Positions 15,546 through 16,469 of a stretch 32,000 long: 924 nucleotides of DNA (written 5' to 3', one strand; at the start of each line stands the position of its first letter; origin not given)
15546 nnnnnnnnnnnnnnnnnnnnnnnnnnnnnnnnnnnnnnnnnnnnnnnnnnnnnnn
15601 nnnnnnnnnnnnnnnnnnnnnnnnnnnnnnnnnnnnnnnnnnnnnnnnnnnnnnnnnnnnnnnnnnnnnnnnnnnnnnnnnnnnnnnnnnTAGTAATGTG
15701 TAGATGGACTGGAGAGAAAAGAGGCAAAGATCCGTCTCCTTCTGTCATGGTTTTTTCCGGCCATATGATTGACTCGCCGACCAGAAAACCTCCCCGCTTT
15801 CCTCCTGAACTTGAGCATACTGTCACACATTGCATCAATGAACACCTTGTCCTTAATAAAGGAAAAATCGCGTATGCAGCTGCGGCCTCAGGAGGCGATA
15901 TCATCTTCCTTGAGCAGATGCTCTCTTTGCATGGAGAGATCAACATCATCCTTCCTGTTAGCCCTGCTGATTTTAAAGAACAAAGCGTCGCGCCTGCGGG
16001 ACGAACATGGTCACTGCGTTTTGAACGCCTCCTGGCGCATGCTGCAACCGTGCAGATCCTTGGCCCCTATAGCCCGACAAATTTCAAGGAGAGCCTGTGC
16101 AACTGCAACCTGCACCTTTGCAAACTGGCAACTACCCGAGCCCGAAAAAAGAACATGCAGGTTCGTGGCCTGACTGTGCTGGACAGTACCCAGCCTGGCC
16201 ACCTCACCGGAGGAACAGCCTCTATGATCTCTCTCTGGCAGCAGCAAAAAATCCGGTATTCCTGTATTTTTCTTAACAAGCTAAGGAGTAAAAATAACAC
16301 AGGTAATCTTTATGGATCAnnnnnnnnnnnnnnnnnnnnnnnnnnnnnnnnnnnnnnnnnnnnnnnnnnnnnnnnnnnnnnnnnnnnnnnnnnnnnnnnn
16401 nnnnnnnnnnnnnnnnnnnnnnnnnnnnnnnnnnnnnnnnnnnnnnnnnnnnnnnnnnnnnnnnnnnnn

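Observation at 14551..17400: Candidate undescribed TIR-based conflict system: patatin phospholipase + stand-alone SLOG-like protein + TIR-TM-SNase-like protein in one translationally coupled operon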

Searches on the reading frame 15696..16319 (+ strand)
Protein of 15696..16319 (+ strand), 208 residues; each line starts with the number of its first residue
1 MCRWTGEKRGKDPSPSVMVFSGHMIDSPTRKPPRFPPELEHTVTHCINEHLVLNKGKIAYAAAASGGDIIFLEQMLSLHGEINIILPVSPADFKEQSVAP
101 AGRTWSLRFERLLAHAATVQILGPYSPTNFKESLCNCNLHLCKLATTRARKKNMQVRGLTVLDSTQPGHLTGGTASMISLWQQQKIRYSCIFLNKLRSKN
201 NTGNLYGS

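Call 3: search_protein_families(library=pfam, proteins=[window:15696-16319:+], max_evalue=1)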
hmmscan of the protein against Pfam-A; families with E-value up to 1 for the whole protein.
window:15696-16319:+ (208 aa): 0 families

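Call 4: search_protein_families(library=padloc, proteins=[window:15696-16319:+], max_evalue=1)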
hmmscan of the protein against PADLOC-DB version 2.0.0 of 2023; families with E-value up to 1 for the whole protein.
window:15696-16319:+ (208 aa): 0 families

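Call 5: search_protein_families(library=ncbifam, proteins=[window:15696-16319:+], max_evalue=1)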
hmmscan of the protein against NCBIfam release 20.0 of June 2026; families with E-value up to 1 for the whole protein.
window:15696-16319:+ (208 aa): 1 family
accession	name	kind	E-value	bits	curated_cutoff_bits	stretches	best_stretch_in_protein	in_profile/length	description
NF008631.0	PRK11619.1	equivalog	0.023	13.1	536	1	96-204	92-196/644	murein transglycosylase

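Call 9: find_homologous_proteins(query=window:15696-16319:+, max_evalue=0.001)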
Query window:15696-16319:+ (208 aa): 9 proteins with E <= 0.001 among 248 candidates.
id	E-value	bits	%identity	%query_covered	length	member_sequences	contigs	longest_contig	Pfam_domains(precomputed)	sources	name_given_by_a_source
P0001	2.5e-135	467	98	100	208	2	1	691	-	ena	-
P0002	3.1e-103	362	85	92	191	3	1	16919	-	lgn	-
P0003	6.9e-88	312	72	95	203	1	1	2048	-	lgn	-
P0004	1.7e-80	287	77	83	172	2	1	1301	-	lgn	-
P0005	1.5e-68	248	60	92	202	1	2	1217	-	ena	-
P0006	9.3e-59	216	57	86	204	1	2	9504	-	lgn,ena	-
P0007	6.2e-13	67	34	77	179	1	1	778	-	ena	-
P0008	7.3e-11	60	32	90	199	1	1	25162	-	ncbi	-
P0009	4.4e-9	54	34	88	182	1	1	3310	-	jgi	-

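Call 10: search_solved_structures(query=window:15696-16319:+, max_evalue=10)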
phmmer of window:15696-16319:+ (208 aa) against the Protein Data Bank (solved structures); distinct sequences matched with E-value up to 10: 1.
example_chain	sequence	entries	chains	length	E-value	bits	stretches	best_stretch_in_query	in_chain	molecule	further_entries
7v9x_C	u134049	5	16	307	1.7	11.4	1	73-133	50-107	retron St85 family effector protein | Retron Ec86 putative ribosyltransferase/DNA-binding protein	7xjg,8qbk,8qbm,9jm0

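Call 11: find_encoding_contigs(protein=P0002, flank=8000, max_places=4)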
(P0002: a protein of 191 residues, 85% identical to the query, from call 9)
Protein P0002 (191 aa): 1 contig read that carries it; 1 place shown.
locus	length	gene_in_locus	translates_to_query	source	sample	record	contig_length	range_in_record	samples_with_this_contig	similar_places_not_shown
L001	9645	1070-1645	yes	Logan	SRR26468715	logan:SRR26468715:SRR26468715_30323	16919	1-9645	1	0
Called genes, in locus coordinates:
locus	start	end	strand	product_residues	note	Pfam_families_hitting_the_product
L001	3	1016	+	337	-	?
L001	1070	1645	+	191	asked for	-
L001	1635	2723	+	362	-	PF01582:TIR, PF13676:TIR_2, PF00565:SNase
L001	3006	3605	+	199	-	PF13237:Fer4_10 (faint), PF13183:Fer4_8, PF13187:Fer4_9, PF13534:Fer4_17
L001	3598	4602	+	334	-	PF02754:CCG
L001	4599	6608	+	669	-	PF00890:FAD_binding_2, PF12831:FAD_oxidored, PF13450:NAD_binding_8, PF12838:Fer4_7, PF13187:Fer4_9 (weak), PF13237:Fer4_10 (weak), PF14697:Fer4_21 (weak), PF00037:Fer4, +7 more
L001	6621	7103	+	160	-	PF02662:FlpD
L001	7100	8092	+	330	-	PF01058:Oxidored_q6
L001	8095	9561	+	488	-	PF27537:HoxH, PF00374:NiFeSe_Hases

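Call 12: find_encoding_contigs(protein=P0006, flank=8000, max_places=4)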
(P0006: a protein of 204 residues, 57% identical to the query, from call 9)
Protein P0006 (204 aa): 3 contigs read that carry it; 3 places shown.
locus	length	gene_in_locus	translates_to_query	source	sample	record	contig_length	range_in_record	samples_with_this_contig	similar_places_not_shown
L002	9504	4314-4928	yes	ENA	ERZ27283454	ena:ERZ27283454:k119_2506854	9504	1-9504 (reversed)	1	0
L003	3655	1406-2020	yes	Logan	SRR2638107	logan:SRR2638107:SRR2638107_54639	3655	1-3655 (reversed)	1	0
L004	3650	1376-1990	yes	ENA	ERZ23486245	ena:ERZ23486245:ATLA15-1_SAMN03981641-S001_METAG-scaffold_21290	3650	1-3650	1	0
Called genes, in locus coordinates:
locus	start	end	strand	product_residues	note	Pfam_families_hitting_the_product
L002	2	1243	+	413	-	?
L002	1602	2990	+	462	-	PF01964:ThiC_Rad_SAM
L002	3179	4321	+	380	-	PF01734:Patatin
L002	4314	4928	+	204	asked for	-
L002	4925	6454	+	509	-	PF01582:TIR, PF13676:TIR_2, PF00565:SNase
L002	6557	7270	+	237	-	PF11306:DUF3108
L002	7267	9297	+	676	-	PF00912:Transgly, PF00905:Transpeptidase, PF06832:BiPBP_C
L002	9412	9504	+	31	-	?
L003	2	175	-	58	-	?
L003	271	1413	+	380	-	PF01734:Patatin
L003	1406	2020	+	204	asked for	-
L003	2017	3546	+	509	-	PF01582:TIR, PF13676:TIR_2, PF00565:SNase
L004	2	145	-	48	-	?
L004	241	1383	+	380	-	PF01734:Patatin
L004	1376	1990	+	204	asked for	-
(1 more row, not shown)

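Call 13: find_encoding_contigs(protein=P0008, flank=8000, max_places=4)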
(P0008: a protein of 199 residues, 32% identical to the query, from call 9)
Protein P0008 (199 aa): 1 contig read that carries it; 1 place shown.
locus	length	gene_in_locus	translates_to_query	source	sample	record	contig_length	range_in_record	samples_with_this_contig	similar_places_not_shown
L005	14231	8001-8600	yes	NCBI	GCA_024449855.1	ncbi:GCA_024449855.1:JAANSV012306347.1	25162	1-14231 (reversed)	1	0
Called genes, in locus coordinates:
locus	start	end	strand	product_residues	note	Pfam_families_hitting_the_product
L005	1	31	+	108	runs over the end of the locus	-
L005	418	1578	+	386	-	PF13676:TIR_2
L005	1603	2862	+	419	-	PF13676:TIR_2, PF14559:TPR_19 (weak)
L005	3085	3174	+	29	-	-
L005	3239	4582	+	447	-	PF13676:TIR_2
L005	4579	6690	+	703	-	PF13614:AAA_31 (weak)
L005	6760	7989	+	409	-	PF13281:MAP3K_TRAF_bd, PF20308:TPR-S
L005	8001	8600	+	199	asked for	-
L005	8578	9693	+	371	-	PF01734:Patatin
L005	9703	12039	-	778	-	-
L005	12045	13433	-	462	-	-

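Call 23: find_encoding_contigs(protein=P0009, flank=8000, max_places=3)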
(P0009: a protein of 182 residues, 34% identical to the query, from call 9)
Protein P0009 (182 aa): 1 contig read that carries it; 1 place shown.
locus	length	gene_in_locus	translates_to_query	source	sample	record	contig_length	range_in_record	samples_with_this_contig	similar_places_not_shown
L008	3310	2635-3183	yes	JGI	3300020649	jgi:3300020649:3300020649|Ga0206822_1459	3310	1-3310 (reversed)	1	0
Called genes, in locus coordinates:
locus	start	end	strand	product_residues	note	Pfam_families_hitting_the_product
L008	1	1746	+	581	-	?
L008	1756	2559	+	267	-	-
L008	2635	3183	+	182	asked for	-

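Call 24: predict_structure(alignment_id=A1)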
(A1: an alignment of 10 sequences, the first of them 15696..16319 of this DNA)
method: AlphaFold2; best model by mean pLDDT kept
length: 208 residues; sequences in the alignment: 10
mean_pLDDT: 83.1   pTM: 0.82
mean pLDDT of the five models: 83.1, 82.3, 81.4, 81.2, 79.9
residues with pLDDT >= 90: 103; 70-90: 65; 50-70: 23; < 50: 17
segments of 3 or more residues with pLDDT < 50: 1-6, 8-10, 201-208
pLDDT, mean of each block of 10 residues (from residue 1): 43 85 70 78 94 96 82 97 94 87 91 96 84 84 96 96 72 82 93 78 39
secondary structure, 60 per line:
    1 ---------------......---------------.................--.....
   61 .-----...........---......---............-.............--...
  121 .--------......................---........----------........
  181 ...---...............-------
elements in order: E16-21 H37-53 E56-61 H67-77 E81-86 H90-101 H103-115 E118-121 H130-151 E155-162 H173-183 E187-192 H193-201

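Call 25: search_protein_representatives(alignment_id=A1)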
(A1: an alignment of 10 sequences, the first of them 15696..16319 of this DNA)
Query: 10 sequences, 195 profile positions. Proteins with E-value up to 0.001 (for the whole library): 4619; up to 1e-10: 3101; up to 1e-30: 827. The best 150 are listed.
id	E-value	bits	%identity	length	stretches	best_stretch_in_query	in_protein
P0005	4.4e-84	297.4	-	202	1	2-191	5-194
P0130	7.8e-59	215.0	-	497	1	3-184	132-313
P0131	2.9e-57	209.9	-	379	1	7-184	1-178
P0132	7.8e-57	208.5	-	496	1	5-183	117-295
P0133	2.9e-51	190.3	-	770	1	4-192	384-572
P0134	1.6e-50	187.9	-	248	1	3-185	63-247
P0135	5.3e-50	186.2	-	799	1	3-185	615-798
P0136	2.5e-49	184.0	-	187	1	5-185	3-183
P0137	2.6e-49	183.9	-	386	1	3-191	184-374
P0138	3.2e-48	180.4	-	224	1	3-185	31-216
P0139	5.2e-48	179.7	-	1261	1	3-179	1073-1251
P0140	7.9e-48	179.1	-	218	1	4-185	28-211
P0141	7.0e-47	176.0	-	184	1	5-183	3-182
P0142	1.6e-46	174.8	-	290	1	5-185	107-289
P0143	2.1e-46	174.4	-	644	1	3-185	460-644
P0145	5.6e-46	173.1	-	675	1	4-189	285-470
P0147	7.2e-46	172.7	-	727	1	4-182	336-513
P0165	2.0e-44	168.0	-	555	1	4-188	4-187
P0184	2.1e-43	164.7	-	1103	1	3-190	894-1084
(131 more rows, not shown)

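Call 27: search_protein_families(library=pfam, proteins=[P0130, P0132, P0133, P0135, P0139, P0143, P0145, P0147, P0184, P0165], max_evalue=0.01)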
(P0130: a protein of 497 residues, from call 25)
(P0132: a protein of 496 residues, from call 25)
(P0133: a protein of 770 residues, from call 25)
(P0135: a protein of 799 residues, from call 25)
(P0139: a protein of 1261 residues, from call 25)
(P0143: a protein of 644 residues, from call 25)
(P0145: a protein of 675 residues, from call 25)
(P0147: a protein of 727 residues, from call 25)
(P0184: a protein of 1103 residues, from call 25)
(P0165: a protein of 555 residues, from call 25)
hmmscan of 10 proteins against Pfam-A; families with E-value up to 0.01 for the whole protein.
P0130 (497 aa): 1 family
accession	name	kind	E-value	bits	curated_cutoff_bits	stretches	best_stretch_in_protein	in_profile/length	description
PF02026.21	RyR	-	1.2e-27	96.4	27.4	1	3-91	1-89/91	RyR domain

P0132 (496 aa): 1 family
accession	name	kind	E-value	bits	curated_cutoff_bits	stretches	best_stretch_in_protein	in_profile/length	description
PF02026.21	RyR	-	2.8e-31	108.1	27.4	1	3-92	1-90/91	RyR domain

P0133 (770 aa): 4 families
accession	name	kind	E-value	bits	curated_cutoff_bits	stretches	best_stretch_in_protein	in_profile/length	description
PF02026.21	RyR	-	4e-34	117.2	27.4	1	3-92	1-90/91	RyR domain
PF20308.4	TPR-S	-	5.8e-15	56.2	27.6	1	189-282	19-101/102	Tetratricopeptide Repeats-Sensor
PF13281.12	MAP3K_TRAF_bd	-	4.3e-05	23.1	24.1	1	190-335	176-316/371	MAP3K TRAFs-binding domain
PF00211.25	Guanylate_cyc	-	0.00011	22.3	21.9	1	599-755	11-171/183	Adenylate and Guanylate cyclase catalytic domain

P0135 (799 aa): 17 families
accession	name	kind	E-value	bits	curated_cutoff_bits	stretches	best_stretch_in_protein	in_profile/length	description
PF00069.31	Pkinase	-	9e-47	160.1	31.7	1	20-273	2-253/263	Protein kinase domain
PF07714.23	PK_Tyr_Ser-Thr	-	5.7e-26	91.8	23.1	1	21-272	3-249/258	Protein tyrosine and serine/threonine kinase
PF20308.4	TPR-S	-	5.5e-21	75.5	27.6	1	378-497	2-102/102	Tetratricopeptide Repeats-Sensor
PF07719.23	TPR_2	-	6.8e-10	38.7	27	1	363-395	2-34/34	Tetratricopeptide repeat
PF13281.12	MAP3K_TRAF_bd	-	1.7e-08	34.3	24.1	1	410-585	191-349/371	MAP3K TRAFs-binding domain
PF13428.12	TPR_14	-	5.6e-08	33.2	23.5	1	363-403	2-42/44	Tetratricopeptide repeat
PF00515.34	TPR_1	-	1.3e-07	31.6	27.8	1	369-395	8-34/34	Tetratricopeptide repeat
PF03109.22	ABC1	-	1.2e-06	28.3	22.9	1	95-178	144-222/244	ABC1 atypical kinase-like domain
PF14559.12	TPR_19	-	1.8e-06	28.6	25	1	372-439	1-68/68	Tetratricopeptide repeat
PF06293.20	Kdo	-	4.8e-06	26.6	21.3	1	92-168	90-167/207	Lipopolysaccharide kinase (Kdo/WaaP) family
PF13414.12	TPR_11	-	5.2e-06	26.5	26.8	1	369-408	1-40/42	TPR repeat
PF13181.12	TPR_8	-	2.6e-05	24.5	25.7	0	368-394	7-33/34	Tetratricopeptide repeat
PF13431.12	TPR_17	-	3e-05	24.4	24.4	0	385-415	2-32/34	Tetratricopeptide repeat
PF01636.29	APH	-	0.00033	20.9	23.2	1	119-168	145-195/239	Phosphotransferase enzyme family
PF13174.12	TPR_6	-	0.00045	21.1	26.3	0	402-427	6-31/33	Tetratricopeptide repeat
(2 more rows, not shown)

P0139 (1261 aa): 12 families
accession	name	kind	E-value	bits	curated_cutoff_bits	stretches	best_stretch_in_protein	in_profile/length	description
PF14516.12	AAA_35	-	8.6e-30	104.1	27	1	15-255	4-245/331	AAA-like domain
PF13676.11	TIR_2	-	8.7e-24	84.8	28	1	385-502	1-122/122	TIR domain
PF20308.4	TPR-S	-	7.6e-16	59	27.6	1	838-956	2-102/102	Tetratricopeptide Repeats-Sensor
PF13431.12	TPR_17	-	1.4e-06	28.6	24.4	0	845-877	2-34/34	Tetratricopeptide repeat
PF14559.12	TPR_19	-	3.2e-06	27.8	25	1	832-898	1-67/68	Tetratricopeptide repeat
PF13428.12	TPR_14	-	1.9e-05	25.3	23.5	0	857-898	2-43/44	Tetratricopeptide repeat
PF13281.12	MAP3K_TRAF_bd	-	0.00037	20.1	24.1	1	882-1041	204-348/371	MAP3K TRAFs-binding domain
PF07719.23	TPR_2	-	0.00079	19.8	27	0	823-854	2-33/34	Tetratricopeptide repeat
PF13414.12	TPR_11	-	0.0012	18.9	26.8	0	831-866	3-38/42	TPR repeat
PF01582.25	TIR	-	0.0014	18.9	21.3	1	382-456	1-77/179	TIR domain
PF13181.12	TPR_8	-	0.0021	18.5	25.7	0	823-855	2-34/34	Tetratricopeptide repeat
PF00515.34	TPR_1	-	0.0094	16.2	27.8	0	831-853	10-32/34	Tetratricopeptide repeat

P0143 (644 aa): 12 families
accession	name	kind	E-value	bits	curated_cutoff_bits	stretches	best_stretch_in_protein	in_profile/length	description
PF20308.4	TPR-S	-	1.2e-19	71.2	27.6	1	226-344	2-101/102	Tetratricopeptide Repeats-Sensor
PF14559.12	TPR_19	-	5.7e-09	36.6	25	1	220-286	1-67/68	Tetratricopeptide repeat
PF13428.12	TPR_14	-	8.8e-08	32.6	23.5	1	211-251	2-42/44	Tetratricopeptide repeat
PF00515.34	TPR_1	-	1.2e-07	31.7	27.8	1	217-243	8-34/34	Tetratricopeptide repeat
PF07719.23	TPR_2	-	7.9e-06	26.1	27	1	212-243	3-34/34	Tetratricopeptide repeat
PF13432.12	TPR_16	-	1.2e-05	26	32.7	1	216-278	3-65/65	Tetratricopeptide repeat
PF13431.12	TPR_17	-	8.7e-05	22.9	24.4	0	233-264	2-33/34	Tetratricopeptide repeat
PF13424.12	TPR_12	-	0.00021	21.8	30.1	0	209-240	44-75/77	Tetratricopeptide repeat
PF13414.12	TPR_11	-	0.00026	21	26.8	0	217-243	1-27/42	TPR repeat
PF13181.12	TPR_8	-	0.00052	20.4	25.7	0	216-242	7-33/34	Tetratricopeptide repeat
PF12895.13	ANAPC3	-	0.0039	17.9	27.2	1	216-269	29-81/82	Anaphase-promoting complex, cyclosome, subunit 3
PF13281.12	MAP3K_TRAF_bd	-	0.0083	15.6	24.1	0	261-345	194-264/371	MAP3K TRAFs-binding domain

P0145 (675 aa): 4 families
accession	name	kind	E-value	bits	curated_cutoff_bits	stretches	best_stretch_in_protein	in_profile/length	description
PF20308.4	TPR-S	-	7.3e-16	59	27.6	1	89-188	14-101/102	Tetratricopeptide Repeats-Sensor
PF00211.25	Guanylate_cyc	-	9.7e-07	29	21.9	1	501-659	9-171/183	Adenylate and Guanylate cyclase catalytic domain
PF13281.12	MAP3K_TRAF_bd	-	0.00027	20.5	24.1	1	96-229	176-309/371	MAP3K TRAFs-binding domain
PF13431.12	TPR_17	-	0.0049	17.5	24.4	0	213-240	6-33/34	Tetratricopeptide repeat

P0147 (727 aa): 4 families
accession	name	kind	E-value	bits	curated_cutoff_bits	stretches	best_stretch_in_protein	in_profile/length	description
PF20308.4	TPR-S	-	5.3e-16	59.5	27.6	1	145-236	19-101/102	Tetratricopeptide Repeats-Sensor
PF00211.25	Guanylate_cyc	-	6.3e-07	29.6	21.9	1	551-695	5-156/183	Adenylate and Guanylate cyclase catalytic domain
PF13281.12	MAP3K_TRAF_bd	-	2.2e-06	27.4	24.1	1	166-292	199-321/371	MAP3K TRAFs-binding domain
PF13428.12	TPR_14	-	0.00011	23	23.5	0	275-304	5-34/44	Tetratricopeptide repeat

P0184 (1103 aa): 11 families
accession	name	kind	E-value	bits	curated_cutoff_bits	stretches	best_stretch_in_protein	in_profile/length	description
PF20308.4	TPR-S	-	2e-15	57.6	27.6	1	639-754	4-101/102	Tetratricopeptide Repeats-Sensor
PF13428.12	TPR_14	-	3.5e-08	33.8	23.5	0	623-660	3-40/44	Tetratricopeptide repeat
PF13414.12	TPR_11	-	3.4e-06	27.1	26.8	1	628-659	1-32/42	TPR repeat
PF14559.12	TPR_19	-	9.2e-06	26.3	25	1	633-697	3-67/68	Tetratricopeptide repeat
PF07719.23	TPR_2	-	1.8e-05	25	27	0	624-654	4-34/34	Tetratricopeptide repeat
PF18181.6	SLATT_1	-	5.9e-05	23.5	26.3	1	171-289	1-118/122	SMODS and SLOG-associating 2TM effector domain 1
PF13281.12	MAP3K_TRAF_bd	-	0.00033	20.2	24.1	1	669-769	191-279/371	MAP3K TRAFs-binding domain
PF24575.1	TPR_Slam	-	0.00036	21.4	35.2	0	627-666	51-92/104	Surface lipoprotein assembly modifier, N-terminal TPR repeats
PF00515.34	TPR_1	-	0.0017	18.5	27.8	1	628-654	8-34/34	Tetratricopeptide repeat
PF13431.12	TPR_17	-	0.0039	17.8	24.4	0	644-675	2-33/34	Tetratricopeptide repeat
PF13181.12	TPR_8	-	0.0088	16.6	25.7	0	624-654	4-34/34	Tetratricopeptide repeat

P0165 (555 aa): 3 families
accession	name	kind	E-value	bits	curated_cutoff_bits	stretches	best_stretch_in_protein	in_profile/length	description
PF00211.25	Guanylate_cyc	-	5.7e-07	29.7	21.9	1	221-360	9-155/183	Adenylate and Guanylate cyclase catalytic domain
PF13676.11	TIR_2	-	0.00063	20.7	28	1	473-526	44-98/122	TIR domain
PF08937.16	ThsB_TIR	-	0.00082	20.2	21.2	1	474-519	53-96/100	Thoeris protein ThsB, TIR-like domain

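Call 30: fold_search(model_id=the predicted structure, library=pdb)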
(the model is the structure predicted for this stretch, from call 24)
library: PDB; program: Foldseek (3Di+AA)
matches with E <= 10: 1577; with E <= 0.001: 16
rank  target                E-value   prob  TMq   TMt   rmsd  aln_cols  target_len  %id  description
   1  2nx2                  4.8e-07  1.00  0.61  0.70   4.2       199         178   14  Crystal structure of protein ypsA from Bacillus subtilis, Pfam DUF1273 (released 2006-12-19)
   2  5mll_B                6.3e-06  1.00  0.39  0.38   7.6       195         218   14  Structure of HpDprA at 1.9 Angstroms resolution (released 2017-12-20)
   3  5mll_A                7.6e-06  1.00  0.40  0.38   7.3       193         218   13  Structure of HpDprA at 1.9 Angstroms resolution (released 2017-12-20)
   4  8zva                  7.4e-05  1.00  0.38  0.29   8.7       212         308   11  structure of ShosA from E.coli APEC O1 (released 2025-04-09)
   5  4ljr_A                9.5e-05  1.00  0.37  0.37   7.5       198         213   14  Structural insights into the unique single-stranded DNA binding mode of DNA processing protein A from Helicobacter pyl (released 2014-01-01)
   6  4ljk_G                1.0e-04  1.00  0.37  0.37   7.4       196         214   13  Structural insights into the unique single-stranded DNA binding mode of DNA processing protein A from Helicobacter pyl (released 2014-01-01)
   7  4ljk_F                1.5e-04  1.00  0.38  0.36   7.4       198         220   14  Structural insights into the unique single-stranded DNA binding mode of DNA processing protein A from Helicobacter pyl (released 2014-01-01)
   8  4ljl_A                1.6e-04  1.00  0.38  0.36   7.7       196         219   13  Structural insights into the unique single-stranded DNA binding mode of DNA processing protein A from Helicobacter pyl (released 2014-01-01)
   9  4ljk_B                1.6e-04  1.00  0.37  0.36   8.9       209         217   14  Structural insights into the unique single-stranded DNA binding mode of DNA processing protein A from Helicobacter pyl (released 2014-01-01)
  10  1vkh_A                1.6e-04  0.93  0.26  0.23  12.0       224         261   12  CRYSTAL STRUCTURE OF A PUTATIVE SERINE HYDROLASE (YDR428C) FROM SACCHAROMYCES CEREVISIAE AT 1.85 A RESOLUTION (released 2004-06-08)
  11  4ljk_D                2.0e-04  1.00  0.38  0.37  11.1       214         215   14  Structural insights into the unique single-stranded DNA binding mode of DNA processing protein A from Helicobacter pyl (released 2014-01-01)
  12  4ljk_A                2.5e-04  1.00  0.37  0.36   7.8       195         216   12  Structural insights into the unique single-stranded DNA binding mode of DNA processing protein A from Helicobacter pyl (released 2014-01-01)
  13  3uqz_C                3.0e-04  1.00  0.39  0.30   7.6       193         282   12  X-ray structure of DNA processing protein A (DprA) from Streptococcus pneumoniae (released 2012-08-29)
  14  3uqz_B                4.6e-04  0.96  0.28  0.23  10.3       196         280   13  X-ray structure of DNA processing protein A (DprA) from Streptococcus pneumoniae (released 2012-08-29)
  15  1vkh_B                4.9e-04  0.87  0.27  0.23  12.0       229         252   11  CRYSTAL STRUCTURE OF A PUTATIVE SERINE HYDROLASE (YDR428C) FROM SACCHAROMYCES CEREVISIAE AT 1.85 A RESOLUTION (released 2004-06-08)
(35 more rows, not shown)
